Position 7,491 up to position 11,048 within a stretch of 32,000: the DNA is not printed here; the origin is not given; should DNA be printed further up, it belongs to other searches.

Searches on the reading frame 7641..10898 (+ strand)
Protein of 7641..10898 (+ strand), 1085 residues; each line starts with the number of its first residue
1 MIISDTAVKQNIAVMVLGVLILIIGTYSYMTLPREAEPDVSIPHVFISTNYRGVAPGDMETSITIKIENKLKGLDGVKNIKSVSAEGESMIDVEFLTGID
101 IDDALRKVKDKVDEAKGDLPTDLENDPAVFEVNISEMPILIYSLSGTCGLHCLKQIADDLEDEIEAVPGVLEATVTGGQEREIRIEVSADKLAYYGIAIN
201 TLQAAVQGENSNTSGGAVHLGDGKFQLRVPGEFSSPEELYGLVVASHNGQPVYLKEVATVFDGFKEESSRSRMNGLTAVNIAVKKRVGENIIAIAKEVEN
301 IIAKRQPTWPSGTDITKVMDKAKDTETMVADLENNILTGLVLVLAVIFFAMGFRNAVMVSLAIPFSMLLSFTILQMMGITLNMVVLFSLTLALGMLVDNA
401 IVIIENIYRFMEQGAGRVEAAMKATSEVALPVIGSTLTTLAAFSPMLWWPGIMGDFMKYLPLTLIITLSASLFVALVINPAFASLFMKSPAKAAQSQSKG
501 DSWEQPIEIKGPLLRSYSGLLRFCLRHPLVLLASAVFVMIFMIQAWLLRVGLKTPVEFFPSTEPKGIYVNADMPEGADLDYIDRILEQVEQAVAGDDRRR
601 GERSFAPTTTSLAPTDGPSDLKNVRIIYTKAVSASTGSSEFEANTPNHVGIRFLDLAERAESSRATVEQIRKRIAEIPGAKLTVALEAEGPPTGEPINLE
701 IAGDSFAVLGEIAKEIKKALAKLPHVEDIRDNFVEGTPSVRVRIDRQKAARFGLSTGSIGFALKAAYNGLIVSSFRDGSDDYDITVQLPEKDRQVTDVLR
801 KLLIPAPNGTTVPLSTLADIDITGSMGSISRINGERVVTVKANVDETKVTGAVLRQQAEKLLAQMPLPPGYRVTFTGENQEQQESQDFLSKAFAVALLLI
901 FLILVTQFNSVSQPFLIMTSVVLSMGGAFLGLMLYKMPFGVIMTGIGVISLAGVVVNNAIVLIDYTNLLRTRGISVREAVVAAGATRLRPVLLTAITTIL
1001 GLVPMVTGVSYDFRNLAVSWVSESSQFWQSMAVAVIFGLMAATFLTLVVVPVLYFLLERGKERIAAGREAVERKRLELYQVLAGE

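Call 103: search_protein_families(library=pfam, proteins=[window:7641-10898:+], max_evalue=0.00001)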
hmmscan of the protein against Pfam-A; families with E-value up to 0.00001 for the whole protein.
window:7641-10898:+ (1085 aa): 2 families
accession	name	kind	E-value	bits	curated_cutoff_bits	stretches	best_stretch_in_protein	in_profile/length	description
PF00873.25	ACR_tran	-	4.3e-221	736.9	28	2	3-596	1-589/1021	AcrB/AcrD/AcrF family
PF03176.21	MMPL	-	7.7e-08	32.1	20.5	0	295-503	107-319/333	MMPL family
